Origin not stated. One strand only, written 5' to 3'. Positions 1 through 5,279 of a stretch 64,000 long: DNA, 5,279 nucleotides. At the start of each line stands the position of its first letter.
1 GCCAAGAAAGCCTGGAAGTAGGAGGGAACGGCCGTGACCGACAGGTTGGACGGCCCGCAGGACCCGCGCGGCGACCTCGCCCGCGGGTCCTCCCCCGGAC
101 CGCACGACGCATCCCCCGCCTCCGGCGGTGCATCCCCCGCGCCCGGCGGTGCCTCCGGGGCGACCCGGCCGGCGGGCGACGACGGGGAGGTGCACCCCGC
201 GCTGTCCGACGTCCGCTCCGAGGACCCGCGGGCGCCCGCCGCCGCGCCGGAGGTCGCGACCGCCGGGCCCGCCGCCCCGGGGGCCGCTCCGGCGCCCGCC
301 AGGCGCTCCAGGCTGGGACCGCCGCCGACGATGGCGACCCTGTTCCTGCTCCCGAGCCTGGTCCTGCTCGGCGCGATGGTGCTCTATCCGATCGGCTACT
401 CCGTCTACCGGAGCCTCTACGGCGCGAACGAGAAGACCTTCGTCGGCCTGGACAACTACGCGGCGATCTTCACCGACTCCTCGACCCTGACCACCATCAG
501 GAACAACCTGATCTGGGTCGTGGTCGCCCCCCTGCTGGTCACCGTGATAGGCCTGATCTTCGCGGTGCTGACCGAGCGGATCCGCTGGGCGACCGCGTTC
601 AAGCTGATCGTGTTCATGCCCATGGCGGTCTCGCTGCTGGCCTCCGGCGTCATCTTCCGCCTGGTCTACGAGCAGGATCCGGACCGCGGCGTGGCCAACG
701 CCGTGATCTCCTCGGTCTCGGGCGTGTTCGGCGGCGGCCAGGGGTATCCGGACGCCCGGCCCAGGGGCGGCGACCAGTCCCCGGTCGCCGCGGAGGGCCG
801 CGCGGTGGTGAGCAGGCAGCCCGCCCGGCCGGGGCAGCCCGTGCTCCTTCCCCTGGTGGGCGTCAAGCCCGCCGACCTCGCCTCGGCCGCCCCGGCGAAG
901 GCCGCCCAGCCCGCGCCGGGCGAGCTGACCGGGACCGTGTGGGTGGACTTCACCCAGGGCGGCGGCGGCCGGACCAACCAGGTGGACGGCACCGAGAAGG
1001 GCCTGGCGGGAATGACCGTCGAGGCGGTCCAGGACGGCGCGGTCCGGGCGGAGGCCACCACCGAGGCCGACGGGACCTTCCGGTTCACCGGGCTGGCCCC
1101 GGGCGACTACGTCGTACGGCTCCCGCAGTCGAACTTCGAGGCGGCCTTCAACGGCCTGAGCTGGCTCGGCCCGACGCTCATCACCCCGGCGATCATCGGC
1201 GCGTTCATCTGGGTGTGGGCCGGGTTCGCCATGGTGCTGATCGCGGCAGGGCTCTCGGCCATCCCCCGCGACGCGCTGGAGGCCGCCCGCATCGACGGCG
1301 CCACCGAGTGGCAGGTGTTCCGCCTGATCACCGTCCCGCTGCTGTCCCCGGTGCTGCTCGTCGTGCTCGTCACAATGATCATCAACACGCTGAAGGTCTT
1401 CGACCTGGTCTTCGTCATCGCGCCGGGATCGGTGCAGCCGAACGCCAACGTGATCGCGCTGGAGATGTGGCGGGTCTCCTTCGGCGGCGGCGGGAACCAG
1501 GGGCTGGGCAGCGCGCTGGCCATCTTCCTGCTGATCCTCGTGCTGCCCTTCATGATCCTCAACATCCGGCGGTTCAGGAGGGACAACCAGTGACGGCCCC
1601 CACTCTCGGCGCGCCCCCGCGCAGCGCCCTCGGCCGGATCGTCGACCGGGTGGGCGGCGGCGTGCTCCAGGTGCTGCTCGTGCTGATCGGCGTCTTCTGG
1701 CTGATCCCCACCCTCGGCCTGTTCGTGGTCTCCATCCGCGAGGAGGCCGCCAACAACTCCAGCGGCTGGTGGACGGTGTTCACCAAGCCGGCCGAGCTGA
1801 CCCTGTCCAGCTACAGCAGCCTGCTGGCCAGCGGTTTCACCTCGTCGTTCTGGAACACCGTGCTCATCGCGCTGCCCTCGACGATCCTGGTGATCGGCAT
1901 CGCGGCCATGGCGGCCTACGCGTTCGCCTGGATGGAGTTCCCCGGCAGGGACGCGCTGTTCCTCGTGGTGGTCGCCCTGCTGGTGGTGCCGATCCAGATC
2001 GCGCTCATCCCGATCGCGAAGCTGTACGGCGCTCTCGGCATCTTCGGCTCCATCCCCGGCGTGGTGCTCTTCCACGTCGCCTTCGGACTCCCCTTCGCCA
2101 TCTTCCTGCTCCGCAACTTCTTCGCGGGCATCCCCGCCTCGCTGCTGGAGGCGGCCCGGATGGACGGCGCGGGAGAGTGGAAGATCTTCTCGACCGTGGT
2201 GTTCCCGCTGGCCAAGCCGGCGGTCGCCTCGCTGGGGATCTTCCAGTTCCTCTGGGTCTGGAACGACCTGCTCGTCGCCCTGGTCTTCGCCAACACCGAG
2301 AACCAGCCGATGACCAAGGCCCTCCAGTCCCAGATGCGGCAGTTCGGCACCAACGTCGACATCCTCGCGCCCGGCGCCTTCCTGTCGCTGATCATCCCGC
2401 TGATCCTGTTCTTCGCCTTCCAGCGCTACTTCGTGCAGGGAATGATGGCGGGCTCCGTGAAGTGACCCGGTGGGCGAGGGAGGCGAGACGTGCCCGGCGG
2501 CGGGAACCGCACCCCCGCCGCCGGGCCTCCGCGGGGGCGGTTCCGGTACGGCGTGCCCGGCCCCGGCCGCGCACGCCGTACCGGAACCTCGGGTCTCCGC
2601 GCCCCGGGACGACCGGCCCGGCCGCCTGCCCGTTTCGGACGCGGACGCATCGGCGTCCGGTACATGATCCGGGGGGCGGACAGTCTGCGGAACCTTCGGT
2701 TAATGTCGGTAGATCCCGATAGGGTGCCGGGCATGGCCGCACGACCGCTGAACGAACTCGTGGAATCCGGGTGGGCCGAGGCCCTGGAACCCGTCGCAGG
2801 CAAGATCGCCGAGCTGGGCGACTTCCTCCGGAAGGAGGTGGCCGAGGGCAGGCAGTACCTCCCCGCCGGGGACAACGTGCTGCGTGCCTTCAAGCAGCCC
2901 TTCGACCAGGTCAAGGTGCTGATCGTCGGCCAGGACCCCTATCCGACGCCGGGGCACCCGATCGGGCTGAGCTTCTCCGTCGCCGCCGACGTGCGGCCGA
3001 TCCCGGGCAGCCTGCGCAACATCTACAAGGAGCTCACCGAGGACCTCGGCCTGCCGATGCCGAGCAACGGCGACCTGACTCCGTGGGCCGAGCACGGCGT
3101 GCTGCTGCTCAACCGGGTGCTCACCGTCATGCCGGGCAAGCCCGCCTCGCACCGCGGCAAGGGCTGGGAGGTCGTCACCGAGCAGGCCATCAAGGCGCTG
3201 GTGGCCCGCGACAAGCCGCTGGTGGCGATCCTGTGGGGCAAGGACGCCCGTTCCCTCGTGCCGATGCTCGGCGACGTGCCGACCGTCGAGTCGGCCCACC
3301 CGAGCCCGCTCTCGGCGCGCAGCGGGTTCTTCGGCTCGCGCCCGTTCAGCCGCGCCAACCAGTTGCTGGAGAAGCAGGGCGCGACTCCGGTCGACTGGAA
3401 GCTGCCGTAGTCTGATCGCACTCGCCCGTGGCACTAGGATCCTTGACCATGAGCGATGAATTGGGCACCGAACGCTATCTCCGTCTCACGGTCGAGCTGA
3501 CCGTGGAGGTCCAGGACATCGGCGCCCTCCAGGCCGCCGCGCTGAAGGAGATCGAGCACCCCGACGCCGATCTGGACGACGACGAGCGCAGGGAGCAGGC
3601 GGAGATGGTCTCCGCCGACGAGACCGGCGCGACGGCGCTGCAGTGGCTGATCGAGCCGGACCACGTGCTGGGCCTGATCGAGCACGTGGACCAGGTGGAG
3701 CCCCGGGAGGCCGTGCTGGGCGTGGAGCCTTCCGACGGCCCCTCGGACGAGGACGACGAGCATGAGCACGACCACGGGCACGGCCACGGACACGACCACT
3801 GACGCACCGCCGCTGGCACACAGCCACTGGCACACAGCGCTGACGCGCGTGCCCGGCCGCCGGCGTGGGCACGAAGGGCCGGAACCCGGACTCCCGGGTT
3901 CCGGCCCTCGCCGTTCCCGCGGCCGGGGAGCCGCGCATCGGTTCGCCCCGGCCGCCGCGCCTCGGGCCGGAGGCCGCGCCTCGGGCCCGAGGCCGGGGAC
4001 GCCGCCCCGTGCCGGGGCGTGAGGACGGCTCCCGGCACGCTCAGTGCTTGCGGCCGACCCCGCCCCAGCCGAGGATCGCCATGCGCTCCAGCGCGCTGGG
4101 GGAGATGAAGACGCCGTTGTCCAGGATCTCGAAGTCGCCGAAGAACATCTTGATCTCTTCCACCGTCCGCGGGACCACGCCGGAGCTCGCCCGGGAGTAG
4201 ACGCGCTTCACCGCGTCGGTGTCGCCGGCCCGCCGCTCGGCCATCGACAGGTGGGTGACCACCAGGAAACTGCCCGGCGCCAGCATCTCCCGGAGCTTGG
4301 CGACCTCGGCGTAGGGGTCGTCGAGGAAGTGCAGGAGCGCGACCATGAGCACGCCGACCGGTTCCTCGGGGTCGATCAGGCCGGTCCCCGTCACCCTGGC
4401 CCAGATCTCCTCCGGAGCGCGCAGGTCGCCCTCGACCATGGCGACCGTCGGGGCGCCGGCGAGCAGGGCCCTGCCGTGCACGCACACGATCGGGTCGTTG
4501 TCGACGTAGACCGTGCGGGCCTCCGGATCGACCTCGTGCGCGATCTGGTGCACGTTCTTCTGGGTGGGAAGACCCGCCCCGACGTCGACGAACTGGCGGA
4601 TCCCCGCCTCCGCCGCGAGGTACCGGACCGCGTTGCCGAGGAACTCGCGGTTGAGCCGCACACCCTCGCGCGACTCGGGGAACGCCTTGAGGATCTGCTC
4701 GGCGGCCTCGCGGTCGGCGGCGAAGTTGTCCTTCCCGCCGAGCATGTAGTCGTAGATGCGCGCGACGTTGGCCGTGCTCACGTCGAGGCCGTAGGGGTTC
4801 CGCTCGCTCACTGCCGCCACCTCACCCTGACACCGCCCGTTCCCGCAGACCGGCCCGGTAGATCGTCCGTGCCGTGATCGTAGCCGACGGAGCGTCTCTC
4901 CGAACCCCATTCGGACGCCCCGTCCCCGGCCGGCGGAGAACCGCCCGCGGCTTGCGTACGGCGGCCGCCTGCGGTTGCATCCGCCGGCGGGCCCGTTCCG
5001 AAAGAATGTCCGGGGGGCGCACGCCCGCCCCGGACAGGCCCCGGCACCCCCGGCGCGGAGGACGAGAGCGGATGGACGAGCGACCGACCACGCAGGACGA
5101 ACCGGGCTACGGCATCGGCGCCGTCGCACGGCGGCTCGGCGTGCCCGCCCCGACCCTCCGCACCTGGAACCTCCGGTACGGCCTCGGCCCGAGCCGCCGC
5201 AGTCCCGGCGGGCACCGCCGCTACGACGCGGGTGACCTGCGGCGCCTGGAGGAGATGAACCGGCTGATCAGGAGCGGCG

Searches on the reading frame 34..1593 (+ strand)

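Call 56: search_protein_families(library=pfam, proteins=[window:34-1593:+], max_evalue=0.00001)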
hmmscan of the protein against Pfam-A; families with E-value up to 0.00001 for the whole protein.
window:34-1593:+ (519 aa): 3 families
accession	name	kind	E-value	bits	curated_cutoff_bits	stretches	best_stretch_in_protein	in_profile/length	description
PF00528.27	BPD_transp_1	-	7.9e-17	62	26.4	1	373-509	44-174/184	Binding-protein-dependent transport system inner membrane component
PF13620.12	CarboxypepD_reg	-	1.5e-08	35.3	32.3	1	318-369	8-60/82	Carboxypeptidase regulatory-like domain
PF17210.9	SdrD_B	-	1.4e-07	32.2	29.7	1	301-364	6-65/112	SdrD B-like domain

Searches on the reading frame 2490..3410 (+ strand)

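Call 56: search_protein_families(library=pfam, proteins=[window:2490-3410:+], max_evalue=0.00001)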
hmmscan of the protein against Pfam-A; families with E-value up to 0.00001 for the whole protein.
window:2490-3410:+ (306 aa): 1 family
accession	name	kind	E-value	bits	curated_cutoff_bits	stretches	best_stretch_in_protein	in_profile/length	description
PF03167.25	UDG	-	2.2e-11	44.4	24.3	1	139-293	6-140/141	Uracil DNA glycosylase superfamily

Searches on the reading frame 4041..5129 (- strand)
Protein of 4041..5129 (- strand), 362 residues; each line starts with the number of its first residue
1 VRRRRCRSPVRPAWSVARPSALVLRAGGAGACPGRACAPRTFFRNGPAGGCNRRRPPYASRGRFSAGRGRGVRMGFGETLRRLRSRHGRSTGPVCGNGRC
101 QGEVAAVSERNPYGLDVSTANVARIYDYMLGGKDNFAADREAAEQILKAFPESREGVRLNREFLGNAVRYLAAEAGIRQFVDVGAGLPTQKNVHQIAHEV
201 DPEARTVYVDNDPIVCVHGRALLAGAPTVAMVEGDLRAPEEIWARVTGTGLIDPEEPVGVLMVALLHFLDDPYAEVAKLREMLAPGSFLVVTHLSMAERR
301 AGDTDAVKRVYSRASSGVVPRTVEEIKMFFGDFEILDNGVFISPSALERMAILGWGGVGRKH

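Call 56: search_protein_families(library=pfam, proteins=[window:4041-5129:-], max_evalue=0.00001)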
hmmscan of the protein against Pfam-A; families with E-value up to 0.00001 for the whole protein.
window:4041-5129:- (362 aa): 1 family
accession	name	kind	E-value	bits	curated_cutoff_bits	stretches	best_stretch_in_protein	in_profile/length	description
PF04672.18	Methyltransf_19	-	5.8e-75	252.7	26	1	112-341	5-238/268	S-adenosyl methyltransferase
